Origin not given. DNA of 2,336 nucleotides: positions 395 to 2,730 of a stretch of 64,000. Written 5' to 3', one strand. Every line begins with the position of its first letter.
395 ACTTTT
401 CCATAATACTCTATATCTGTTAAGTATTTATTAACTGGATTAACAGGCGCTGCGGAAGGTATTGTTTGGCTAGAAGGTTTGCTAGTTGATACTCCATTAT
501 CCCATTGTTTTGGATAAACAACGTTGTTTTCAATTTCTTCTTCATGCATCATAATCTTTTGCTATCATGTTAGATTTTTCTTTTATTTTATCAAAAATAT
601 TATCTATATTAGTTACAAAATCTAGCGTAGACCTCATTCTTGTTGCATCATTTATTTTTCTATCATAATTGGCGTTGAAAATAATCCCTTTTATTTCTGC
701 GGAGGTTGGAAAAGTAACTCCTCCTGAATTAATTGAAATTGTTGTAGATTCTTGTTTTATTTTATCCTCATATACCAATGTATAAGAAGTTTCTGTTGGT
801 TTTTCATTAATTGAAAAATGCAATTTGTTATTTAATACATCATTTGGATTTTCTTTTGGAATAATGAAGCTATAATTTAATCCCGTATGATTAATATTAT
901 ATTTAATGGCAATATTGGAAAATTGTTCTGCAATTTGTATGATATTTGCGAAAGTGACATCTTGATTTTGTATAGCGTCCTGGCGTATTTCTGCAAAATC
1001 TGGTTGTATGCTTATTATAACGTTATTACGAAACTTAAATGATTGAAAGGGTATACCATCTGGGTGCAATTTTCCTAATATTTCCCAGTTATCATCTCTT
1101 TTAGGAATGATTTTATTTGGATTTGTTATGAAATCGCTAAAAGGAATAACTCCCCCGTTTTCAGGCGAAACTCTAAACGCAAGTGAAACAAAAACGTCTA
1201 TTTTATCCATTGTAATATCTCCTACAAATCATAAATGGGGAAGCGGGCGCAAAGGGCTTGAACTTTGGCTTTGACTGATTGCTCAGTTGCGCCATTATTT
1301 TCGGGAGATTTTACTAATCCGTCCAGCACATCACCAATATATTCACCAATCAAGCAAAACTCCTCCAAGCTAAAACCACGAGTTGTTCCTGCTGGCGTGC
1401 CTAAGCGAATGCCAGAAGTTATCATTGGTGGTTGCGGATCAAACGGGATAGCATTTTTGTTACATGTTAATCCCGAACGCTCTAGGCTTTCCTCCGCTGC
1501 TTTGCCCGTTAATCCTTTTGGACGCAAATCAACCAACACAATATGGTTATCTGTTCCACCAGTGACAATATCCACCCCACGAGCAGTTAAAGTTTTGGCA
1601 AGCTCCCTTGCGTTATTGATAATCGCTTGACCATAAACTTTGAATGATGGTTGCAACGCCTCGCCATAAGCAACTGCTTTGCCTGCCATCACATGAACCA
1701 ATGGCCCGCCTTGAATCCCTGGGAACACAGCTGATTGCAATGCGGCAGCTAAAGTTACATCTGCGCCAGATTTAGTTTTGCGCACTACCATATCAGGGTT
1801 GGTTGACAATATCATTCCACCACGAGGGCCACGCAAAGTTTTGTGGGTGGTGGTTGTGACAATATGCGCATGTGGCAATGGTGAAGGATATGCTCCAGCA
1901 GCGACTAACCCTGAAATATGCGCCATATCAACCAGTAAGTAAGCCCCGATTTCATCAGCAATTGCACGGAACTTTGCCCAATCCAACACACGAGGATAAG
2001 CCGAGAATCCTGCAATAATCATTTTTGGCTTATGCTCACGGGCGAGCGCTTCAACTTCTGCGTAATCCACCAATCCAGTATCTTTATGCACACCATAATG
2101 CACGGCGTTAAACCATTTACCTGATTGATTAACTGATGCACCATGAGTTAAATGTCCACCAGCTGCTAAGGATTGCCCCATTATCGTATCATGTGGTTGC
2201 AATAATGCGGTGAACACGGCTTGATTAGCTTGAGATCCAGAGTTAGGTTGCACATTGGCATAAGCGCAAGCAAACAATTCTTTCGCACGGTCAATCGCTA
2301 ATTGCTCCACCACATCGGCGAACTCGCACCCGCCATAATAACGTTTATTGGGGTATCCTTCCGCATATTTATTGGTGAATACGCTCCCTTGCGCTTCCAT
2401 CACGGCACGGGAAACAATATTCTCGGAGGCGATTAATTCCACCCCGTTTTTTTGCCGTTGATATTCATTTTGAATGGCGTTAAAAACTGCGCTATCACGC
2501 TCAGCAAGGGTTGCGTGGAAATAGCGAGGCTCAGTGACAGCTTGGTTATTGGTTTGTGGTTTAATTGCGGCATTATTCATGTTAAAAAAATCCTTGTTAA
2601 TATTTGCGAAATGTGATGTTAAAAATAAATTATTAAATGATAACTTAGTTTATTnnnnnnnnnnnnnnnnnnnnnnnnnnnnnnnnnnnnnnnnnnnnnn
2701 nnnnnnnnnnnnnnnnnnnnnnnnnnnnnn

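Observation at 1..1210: AT-rich two-gene cassette (222-aa protein plus coiled-coil TM protein) attached to glyA: copy 1 of 2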

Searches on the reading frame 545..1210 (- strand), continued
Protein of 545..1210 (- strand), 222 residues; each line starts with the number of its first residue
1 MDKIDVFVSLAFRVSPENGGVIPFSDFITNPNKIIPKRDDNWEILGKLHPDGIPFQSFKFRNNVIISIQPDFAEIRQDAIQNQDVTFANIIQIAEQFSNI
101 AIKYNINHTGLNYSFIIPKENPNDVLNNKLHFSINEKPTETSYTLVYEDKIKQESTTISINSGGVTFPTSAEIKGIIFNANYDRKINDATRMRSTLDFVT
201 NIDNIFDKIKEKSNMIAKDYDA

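Call 92: search_protein_families(library=padloc, proteins=[P0007, P0006, P0004, P0014, L095:10704-11387:+, L084:2024-3283:-, L084:8134-10644:-, L084:10958-11983:+, L084:12019-12663:+, L084:12659-14155:+], max_evalue=0.01)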
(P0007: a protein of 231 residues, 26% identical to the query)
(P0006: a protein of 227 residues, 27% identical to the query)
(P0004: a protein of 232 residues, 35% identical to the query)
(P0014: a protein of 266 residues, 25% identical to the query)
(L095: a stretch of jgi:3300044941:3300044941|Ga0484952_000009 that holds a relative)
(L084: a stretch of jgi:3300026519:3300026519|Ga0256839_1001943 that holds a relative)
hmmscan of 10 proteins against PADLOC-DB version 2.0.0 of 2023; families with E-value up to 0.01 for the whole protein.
P0007 (231 aa): 0 families

P0006 (227 aa): 0 families

P0004 (232 aa): 0 families

P0014 (266 aa): 0 families

L095:10704-11387:+ (228 aa): 1 family
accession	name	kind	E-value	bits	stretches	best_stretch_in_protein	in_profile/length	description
PDLC04354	PDC-M04A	-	0.0078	14.1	1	122-185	100-164/190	-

L084:2024-3283:- (419 aa): 10 families
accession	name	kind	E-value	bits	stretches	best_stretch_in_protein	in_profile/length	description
PDLC04790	PDC-S01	-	1.2e-141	470.3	1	4-419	11-419/422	-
PDLC04789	PDC-S01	-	1e-50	170.9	1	6-375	3-349/375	-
PDLC04787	PDC-S01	-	1e-33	114.8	1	4-374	10-365/412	-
PDLC04791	PDC-S01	-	3.4e-33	112.9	2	175-384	160-366/395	-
PDLC04786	PDC-S01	-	3.3e-25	86.7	1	18-381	18-402/439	-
PDLC04788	PDC-S01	-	2.2e-23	80.9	1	18-386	17-403/448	-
PDLC04792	PDC-S01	-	2.8e-20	70.3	1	68-372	84-390/452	-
PDLC01037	Csx1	-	5.2e-05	20.9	1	275-376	181-255/320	ARF+Nuclease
PDLC04140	mad8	-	0.0017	16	1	11-46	18-53/314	mads_8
PDLC02911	VakA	-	0.0026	16.3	1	23-44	5-26/163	-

L084:8134-10644:- (836 aa): 17 families
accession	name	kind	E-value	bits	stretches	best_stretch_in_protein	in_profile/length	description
PDLC04987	PDC-S28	-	0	1132.4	1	1-834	4-841/846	-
PDLC04986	PDC-S28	-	5.6e-157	522.4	1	1-823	3-815/831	-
PDLC01439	typeIV_DinG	-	1.6e-12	44.9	1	346-458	409-538/575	CAS-IV-A; associated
PDLC02707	PbeA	-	3e-07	27.4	1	33-112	252-330/672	PbeA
PDLC02703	PbeA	-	3.8e-06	23.8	1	28-107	241-318/626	PbeA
PDLC03960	SngC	-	9.6e-06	22.6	1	34-122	25-113/720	-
PDLC02704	PbeA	-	2.5e-05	21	1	32-106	253-330/682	PbeA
PDLC01763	Cas3b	-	2.9e-05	21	1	38-101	250-314/762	-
PDLC00177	HamB1|HamB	-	0.00011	18.5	1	45-101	148-204/841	DEAD-box helicase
PDLC02706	PbeA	-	0.00023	17.9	1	38-117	274-355/722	PbeA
PDLC00192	HamB1|HamB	-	0.0021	13.7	1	33-87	268-321/1104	DEAD-box helicase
PDLC01759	Cas3b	-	0.0022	14.8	1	40-103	219-283/711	-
PDLC00174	HamB1|HamB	-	0.0027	13.6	1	26-96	295-362/1163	DEAD-box helicase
PDLC03045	REase_I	-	0.0033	13.4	1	59-113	292-348/995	Type I restriction enzyme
PDLC00185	HamB1|HamB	-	0.0038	13.1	1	45-102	151-209/871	DEAD-box helicase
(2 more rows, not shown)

L084:10958-11983:+ (342 aa): 38 families (the best 25 are shown)
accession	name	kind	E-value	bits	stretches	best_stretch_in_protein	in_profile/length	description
PDLC04851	PDC-S05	-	4.3e-151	500.8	1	9-339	6-338/342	-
PDLC04868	PDC-S05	-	1.1e-149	496.1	1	11-338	4-332/335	-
PDLC04871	PDC-S05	-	2.1e-143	476.6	1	8-335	126-456/468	-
PDLC04853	PDC-S05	-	2.2e-142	472.2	1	11-339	4-329/336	-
PDLC04852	PDC-S05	-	2.5e-131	435.7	1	10-330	8-326/346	-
PDLC04843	PDC-S05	-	2e-114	380.2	1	11-335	4-322/330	-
PDLC04864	PDC-S05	-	9.7e-105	347.8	1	77-341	14-272/277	-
PDLC04870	PDC-S05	-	1.2e-89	297.3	1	11-214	7-209/214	-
PDLC04876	PDC-S05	-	7.3e-73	242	1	5-172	5-170/174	-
PDLC04858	PDC-S05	-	8.3e-51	169.4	1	12-139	4-131/138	-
PDLC04854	PDC-S05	-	1.5e-49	166.5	1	13-138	4-132/212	-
PDLC04872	PDC-S05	-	4.2e-48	161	1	12-139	4-134/152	-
PDLC04965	PDC-S23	-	7.7e-48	161.5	1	12-155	4-146/327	-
PDLC04964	PDC-S23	-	1.4e-45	153.9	1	12-140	3-135/331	-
PDLC04963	PDC-S23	-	1.2e-43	147.8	1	14-149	3-128/312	-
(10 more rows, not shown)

L084:12019-12663:+ (215 aa): 18 families
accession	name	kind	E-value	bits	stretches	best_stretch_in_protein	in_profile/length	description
PDLC03313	MTase_II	-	1e-11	42.1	1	4-110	13-117/563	Type II methyltransferase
PDLC04134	mad2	-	4.7e-07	27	1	12-102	269-333/492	mads_2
PDLC03598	REase_MTase_IIG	-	2.5e-06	23.7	1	38-142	361-470/912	Type IIG restriction enzyme-methyltransferase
PDLC03335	MTase_II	-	5.4e-06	23.3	1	8-110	74-166/607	Type II methyltransferase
PDLC03315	MTase_II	-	5.4e-05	20.2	1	8-106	12-107/502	Type II methyltransferase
PDLC03390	MTase_II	-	6.9e-05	20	1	55-142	177-263/327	Type II methyltransferase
PDLC03630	REase_MTase_IIG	-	0.00052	15.9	1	32-70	400-438/1100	Type IIG restriction enzyme-methyltransferase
PDLC03021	MTase_I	-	0.00077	16.4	1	12-90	162-233/491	Type I methyltransferase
PDLC03025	MTase_I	-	0.0015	15.3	1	10-64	158-209/569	Type I methyltransferase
PDLC03623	REase_MTase_IIG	-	0.0016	14.3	1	32-106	321-392/1022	Type IIG restriction enzyme-methyltransferase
PDLC03625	REase_MTase_IIG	-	0.0016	14.2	1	13-62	405-453/1109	Type IIG restriction enzyme-methyltransferase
PDLC03356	MTase_II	-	0.0029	14.5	1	14-63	111-159/545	Type II methyltransferase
PDLC03267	MTase_II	-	0.003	14.5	1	14-63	14-60/539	Type II methyltransferase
PDLC03599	REase_MTase_IIG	-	0.0036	13.2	1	25-93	336-413/959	Type IIG restriction enzyme-methyltransferase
PDLC03293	MTase_II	-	0.0037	14.1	1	12-55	15-55/427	Type II methyltransferase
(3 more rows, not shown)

L084:12659-14155:+ (499 aa): 10 families
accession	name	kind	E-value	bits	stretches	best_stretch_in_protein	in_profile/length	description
PDLC03375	MTase_II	-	1.8e-58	196.5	1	178-496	9-347/348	Type II methyltransferase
PDLC03626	REase_MTase_IIG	-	6.6e-50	167.8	1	14-496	863-1358/1359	Type IIG restriction enzyme-methyltransferase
PDLC03338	MTase_II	-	2e-07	28.1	1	22-107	132-214/604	Type II methyltransferase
PDLC03248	MTase_II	-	5.7e-06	23.3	0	20-64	10-50/521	Type II methyltransferase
PDLC03313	MTase_II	-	0.00019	18.1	1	20-84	23-88/563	Type II methyltransferase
PDLC02525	PglX|PglXI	-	0.00028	17.6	0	44-98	283-337/607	PglX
PDLC02529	PglX|PglXI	-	0.00036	16.3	1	45-189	228-367/1189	PglX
PDLC04134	mad2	-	0.0012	15.7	0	179-255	357-427/492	mads_2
PDLC03273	MTase_II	-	0.0021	15.2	0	178-229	130-184/432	Type II methyltransferase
PDLC03293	MTase_II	-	0.0058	13.5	0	13-69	10-62/427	Type II methyltransferase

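Call 97: find_encoding_contigs(protein=P0005, flank=10000, max_places=2)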
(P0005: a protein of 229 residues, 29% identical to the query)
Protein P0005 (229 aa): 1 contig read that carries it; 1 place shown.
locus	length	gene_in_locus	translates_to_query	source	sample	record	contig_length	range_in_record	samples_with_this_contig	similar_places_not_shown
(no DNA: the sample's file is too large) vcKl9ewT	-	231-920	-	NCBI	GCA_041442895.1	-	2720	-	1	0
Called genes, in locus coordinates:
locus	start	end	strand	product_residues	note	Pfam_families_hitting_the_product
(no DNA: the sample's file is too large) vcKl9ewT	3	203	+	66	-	?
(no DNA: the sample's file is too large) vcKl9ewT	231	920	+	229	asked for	-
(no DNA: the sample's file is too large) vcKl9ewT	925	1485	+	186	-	-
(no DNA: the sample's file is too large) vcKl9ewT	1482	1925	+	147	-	PF22811:Zn_ribbon_NrdR, PF03477:ATP-cone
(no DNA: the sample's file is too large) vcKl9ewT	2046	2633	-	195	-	-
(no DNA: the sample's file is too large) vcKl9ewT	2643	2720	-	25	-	?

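Call 98: find_encoding_contigs(protein=P0008, flank=10000, max_places=2)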
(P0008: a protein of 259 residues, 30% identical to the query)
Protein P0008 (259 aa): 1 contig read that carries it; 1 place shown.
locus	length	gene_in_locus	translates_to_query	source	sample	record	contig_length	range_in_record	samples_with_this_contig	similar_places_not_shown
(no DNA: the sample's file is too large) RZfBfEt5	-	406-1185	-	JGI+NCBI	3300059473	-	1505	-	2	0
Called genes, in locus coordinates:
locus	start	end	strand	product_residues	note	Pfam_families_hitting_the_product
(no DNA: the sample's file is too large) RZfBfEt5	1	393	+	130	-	?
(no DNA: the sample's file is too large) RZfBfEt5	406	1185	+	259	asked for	-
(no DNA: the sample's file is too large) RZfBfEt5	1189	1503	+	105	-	?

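Call 99: list_cluster_members(proteins=[P0009, P0014, P0010, P0007, P0004, P0003])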
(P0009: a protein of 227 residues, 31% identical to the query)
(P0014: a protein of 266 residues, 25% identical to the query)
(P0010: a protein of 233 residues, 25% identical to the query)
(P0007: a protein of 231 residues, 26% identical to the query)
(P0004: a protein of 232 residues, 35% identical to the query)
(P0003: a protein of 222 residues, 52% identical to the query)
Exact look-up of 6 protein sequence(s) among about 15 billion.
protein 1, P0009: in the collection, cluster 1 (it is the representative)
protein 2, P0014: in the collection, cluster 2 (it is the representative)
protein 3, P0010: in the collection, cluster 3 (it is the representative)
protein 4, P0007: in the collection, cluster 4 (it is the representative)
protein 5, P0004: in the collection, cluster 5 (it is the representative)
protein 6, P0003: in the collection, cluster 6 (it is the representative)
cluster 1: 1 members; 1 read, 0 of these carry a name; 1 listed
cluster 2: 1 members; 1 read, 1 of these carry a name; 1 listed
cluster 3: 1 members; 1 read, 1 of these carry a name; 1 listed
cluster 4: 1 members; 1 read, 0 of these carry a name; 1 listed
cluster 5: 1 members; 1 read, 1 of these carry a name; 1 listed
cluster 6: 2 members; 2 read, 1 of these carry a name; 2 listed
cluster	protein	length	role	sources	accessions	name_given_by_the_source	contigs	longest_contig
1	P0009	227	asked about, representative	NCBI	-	-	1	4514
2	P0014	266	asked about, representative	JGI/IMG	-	hypothetical protein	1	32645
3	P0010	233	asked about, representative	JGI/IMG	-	hypothetical protein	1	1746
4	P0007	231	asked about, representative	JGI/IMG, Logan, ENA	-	-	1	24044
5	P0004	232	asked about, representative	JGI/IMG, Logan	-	hypothetical protein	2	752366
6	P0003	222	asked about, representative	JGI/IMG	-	hypothetical protein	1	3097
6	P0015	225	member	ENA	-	-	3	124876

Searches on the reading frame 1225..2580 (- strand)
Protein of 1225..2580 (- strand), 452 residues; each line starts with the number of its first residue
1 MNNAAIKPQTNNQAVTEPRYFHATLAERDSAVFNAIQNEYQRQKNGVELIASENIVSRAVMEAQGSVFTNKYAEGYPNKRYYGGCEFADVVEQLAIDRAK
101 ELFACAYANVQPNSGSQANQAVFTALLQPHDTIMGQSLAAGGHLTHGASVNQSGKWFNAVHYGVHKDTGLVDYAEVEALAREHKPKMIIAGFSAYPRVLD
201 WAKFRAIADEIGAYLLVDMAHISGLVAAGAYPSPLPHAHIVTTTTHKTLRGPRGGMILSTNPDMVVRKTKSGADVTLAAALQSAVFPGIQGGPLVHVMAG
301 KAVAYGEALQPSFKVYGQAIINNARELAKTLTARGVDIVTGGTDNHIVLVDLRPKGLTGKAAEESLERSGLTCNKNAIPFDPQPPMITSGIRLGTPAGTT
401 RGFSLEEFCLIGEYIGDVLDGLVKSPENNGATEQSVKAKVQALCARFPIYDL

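Call 24: find_related_loci(query=window:1225-2580:-, collection=genome_contigs, flank=6000)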
Query window:1225-2580:- (452 aa) in genome_contigs; peptide patterns used: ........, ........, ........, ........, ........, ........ (x = any residue, [..] = any of these).
599 stretches matched a pattern (row limit reached: there are more); 570 encode a relative of the query (tblastn E <= 1e-3); the best 80 are kept; 80 distinct loci.
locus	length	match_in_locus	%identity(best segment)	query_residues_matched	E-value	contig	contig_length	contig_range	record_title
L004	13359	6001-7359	79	1-452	0e+0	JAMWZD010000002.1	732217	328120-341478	MAG: Rickettsiales bacterium isolate MSM10 MSM10_2, whole genome shotgun sequence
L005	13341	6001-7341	71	1-450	0e+0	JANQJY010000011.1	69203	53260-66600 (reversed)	MAG: Rickettsiales bacterium isolate PL25a_bin.132 k99_16056, whole genome shotgun sequence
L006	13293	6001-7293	68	1-451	0e+0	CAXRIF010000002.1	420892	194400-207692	MAG: Rickettsiales bacterium isolate YZ12B_2.110 genome assembly, contig: k141_1159650, whole genome shotgun sequence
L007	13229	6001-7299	63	6-450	0e+0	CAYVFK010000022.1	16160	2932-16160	MAG TPA_asm: uncultured Hyphomicrobiaceae bacterium isolate binchicken_co8_289 genome assembly, contig: NODE_6287_length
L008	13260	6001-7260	66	19-450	0e+0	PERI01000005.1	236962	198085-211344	MAG: Hyphomicrobium sp. isolate PB1.3.35 PB1_1000034_236962, whole genome shotgun sequence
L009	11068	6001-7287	64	9-450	0e+0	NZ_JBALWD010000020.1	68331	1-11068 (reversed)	MAG: Sneathiella sp. isolate 6NakV-08 NODE_20_length_68331_cov_12.899303, whole genome shotgun sequence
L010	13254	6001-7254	65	20-450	0e+0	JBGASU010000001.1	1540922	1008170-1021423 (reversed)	MAG: Candidatus Midichloriaceae bacterium isolate MAG_MBR_H10.77 MBRH10-77_opera_contig_3, whole genome shotgun sequence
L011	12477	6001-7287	64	9-450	0e+0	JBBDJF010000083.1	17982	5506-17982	MAG: Sneathiella sp. isolate LejiaA_55_11 Lejia_A_4551_length_17982_cov_5, whole genome shotgun sequence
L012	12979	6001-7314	62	1-450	0e+0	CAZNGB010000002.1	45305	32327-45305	MAG TPA_asm: uncultured Hyphomicrobiaceae bacterium isolate SRP128890_co1_257 genome assembly, contig: NODE_1402_length_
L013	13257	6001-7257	64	20-450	0e+0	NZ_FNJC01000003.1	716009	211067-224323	Filomicrobium insigne strain CGMCC 1.6497, whole genome shotgun sequence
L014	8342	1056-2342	64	3-450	0e+0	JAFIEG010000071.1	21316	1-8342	MAG: Pararhodobacter sp. isolate Super_Day2_Bin.31 NODE_1028_length_21316_cov_12.218052, whole genome shotgun sequence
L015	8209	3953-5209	65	20-450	0e+0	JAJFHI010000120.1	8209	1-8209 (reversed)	MAG: Hyphomicrobiaceae bacterium isolate OFTM363 OFTM363_119, whole genome shotgun sequence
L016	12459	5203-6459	65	20-450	0e+0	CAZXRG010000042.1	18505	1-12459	MAG TPA_asm: uncultured Rhodobacterales bacterium isolate SRP065251_co2_116 genome assembly, contig: NODE_1814_length_18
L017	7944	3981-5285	62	6-450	0e+0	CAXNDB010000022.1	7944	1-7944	MAG: Rickettsiales bacterium UBA1997 isolate MiE-16apr19-104 genome assembly, contig: MiE-16apr19-C20937, whole genome s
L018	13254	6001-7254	65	20-450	0e+0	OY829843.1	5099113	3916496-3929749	MAG: Alphaproteobacteria bacterium isolate f39589be-575b-4b6e-84b1-1196dcf6da37 genome assembly, chromosome: 1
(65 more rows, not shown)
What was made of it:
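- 1222..2580 (-): glyA (serine hydroxymethyltransferase), the upstream gene of the host operon. Context only, not part of the module. 60-79% identical to alphaproteobacterial glyA (call 24).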

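Call 94: search_protein_families(library=pfam, proteins=[L004:7492-8022:+], max_evalue=0.001)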
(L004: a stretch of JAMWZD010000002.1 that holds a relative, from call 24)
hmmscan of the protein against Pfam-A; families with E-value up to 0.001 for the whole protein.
L004:7492-8022:+ (177 aa): 0 families
